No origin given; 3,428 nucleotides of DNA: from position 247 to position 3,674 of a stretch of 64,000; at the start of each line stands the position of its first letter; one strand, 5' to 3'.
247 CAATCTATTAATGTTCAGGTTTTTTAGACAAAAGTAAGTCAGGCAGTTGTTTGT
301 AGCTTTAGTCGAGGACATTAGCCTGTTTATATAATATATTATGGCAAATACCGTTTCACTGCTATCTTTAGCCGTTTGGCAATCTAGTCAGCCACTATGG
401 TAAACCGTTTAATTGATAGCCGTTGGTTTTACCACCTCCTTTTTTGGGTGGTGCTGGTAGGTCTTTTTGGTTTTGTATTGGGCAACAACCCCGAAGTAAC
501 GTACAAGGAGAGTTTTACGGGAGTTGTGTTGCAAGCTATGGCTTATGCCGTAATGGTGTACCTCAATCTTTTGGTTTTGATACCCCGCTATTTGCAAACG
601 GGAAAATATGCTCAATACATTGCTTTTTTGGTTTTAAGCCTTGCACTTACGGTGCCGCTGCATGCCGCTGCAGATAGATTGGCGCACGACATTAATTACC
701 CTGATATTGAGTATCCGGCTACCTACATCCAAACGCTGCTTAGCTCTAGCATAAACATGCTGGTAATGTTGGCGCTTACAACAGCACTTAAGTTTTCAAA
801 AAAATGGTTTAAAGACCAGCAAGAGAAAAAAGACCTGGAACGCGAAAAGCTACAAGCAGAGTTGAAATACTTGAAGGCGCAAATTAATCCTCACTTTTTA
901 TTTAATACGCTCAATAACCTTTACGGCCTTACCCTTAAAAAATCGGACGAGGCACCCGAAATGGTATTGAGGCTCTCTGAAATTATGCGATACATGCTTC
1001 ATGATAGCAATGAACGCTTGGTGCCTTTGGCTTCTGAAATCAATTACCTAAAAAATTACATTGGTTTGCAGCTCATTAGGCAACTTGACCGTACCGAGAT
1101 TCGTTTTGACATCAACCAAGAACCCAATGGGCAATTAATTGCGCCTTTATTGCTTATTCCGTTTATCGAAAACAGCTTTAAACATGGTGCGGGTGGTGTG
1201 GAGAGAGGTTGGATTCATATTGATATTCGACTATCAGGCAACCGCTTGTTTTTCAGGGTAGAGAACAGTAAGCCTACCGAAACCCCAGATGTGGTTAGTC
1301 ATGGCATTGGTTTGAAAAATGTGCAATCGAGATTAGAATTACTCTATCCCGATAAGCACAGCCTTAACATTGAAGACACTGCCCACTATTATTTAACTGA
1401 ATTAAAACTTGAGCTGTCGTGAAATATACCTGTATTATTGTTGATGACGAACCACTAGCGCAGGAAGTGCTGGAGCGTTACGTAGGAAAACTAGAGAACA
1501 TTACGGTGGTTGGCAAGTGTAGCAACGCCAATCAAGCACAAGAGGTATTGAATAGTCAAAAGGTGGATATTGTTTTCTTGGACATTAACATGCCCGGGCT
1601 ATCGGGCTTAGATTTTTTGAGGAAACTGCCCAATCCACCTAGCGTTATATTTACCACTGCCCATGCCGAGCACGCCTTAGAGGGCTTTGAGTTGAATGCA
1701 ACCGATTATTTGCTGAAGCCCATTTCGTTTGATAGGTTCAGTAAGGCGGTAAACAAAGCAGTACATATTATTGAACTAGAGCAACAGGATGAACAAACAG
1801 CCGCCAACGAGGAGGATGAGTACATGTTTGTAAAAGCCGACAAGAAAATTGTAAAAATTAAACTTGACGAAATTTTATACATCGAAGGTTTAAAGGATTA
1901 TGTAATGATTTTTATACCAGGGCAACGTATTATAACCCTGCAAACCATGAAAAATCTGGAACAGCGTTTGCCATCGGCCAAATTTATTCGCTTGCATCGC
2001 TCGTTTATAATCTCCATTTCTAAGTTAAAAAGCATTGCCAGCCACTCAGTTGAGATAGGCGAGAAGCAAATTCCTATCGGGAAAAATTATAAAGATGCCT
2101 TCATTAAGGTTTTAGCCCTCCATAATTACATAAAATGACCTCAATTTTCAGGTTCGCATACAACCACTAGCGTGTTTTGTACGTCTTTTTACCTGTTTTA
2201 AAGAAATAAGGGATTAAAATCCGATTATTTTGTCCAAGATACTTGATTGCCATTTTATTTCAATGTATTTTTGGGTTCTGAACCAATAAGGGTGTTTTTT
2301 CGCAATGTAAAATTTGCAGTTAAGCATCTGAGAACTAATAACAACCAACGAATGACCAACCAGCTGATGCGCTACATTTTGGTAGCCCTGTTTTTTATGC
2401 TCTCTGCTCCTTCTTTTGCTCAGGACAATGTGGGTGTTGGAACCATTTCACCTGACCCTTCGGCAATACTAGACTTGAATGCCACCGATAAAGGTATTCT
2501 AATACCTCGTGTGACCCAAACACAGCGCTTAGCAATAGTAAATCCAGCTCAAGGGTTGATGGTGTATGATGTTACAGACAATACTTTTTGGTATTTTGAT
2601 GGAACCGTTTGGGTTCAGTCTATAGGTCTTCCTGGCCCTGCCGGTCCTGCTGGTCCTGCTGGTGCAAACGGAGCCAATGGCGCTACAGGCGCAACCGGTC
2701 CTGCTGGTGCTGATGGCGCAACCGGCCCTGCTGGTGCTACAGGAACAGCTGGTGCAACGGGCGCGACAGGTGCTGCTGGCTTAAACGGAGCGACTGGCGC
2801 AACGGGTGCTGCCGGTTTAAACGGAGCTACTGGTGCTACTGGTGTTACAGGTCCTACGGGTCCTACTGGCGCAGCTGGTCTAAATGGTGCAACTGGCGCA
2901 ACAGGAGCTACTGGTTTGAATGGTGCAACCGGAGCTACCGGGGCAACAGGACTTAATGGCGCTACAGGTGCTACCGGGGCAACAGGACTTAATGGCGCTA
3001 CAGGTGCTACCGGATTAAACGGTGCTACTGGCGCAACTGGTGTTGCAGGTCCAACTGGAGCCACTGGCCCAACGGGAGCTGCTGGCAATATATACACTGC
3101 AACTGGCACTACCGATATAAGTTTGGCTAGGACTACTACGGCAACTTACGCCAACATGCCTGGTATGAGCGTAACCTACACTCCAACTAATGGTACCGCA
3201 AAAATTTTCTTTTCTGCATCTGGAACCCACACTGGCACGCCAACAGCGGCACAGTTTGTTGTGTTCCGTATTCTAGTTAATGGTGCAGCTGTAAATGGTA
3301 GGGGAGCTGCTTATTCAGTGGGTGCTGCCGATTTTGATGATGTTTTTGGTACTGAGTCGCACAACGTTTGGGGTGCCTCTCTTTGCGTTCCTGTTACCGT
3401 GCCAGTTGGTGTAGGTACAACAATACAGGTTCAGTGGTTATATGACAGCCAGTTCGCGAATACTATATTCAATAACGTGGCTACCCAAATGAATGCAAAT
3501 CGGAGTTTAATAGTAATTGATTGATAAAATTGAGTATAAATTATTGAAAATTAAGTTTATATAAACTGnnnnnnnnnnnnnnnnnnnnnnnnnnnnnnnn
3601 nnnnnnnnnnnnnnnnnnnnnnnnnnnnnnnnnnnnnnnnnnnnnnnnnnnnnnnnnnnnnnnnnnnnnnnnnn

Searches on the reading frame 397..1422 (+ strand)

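Call 53: search_protein_families(library=pfam, proteins=[window:397-1422:+], max_evalue=0.00001)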
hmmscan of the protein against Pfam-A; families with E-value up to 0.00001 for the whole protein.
window:397-1422:+ (341 aa): 1 family
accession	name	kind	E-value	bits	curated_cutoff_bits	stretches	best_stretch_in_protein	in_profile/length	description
PF06580.19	His_kinase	-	2e-26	92.5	25.2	1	154-231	1-79/81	Histidine kinase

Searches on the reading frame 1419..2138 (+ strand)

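Call 53: search_protein_families(library=pfam, proteins=[window:1419-2138:+], max_evalue=0.00001)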
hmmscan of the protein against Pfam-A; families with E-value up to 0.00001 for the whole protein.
window:1419-2138:+ (239 aa): 2 families
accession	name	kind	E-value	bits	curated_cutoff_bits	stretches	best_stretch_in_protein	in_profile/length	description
PF00072.30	Response_reg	-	2.2e-23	83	30.2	1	6-111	2-110/111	Response regulator receiver domain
PF04397.21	LytTR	-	2.1e-18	66.7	22.6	1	142-231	1-96/98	LytTr DNA-binding domain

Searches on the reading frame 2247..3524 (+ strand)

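Call 53: search_protein_families(library=pfam, proteins=[window:2247-3524:+], max_evalue=0.00001)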
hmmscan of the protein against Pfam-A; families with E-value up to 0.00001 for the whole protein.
window:2247-3524:+ (425 aa): 1 family
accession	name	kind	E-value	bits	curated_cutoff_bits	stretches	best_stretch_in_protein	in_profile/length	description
PF01391.23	Collagen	-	1.6e-24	85.9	27.2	3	220-278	1-59/60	Collagen triple helix repeat (20 copies)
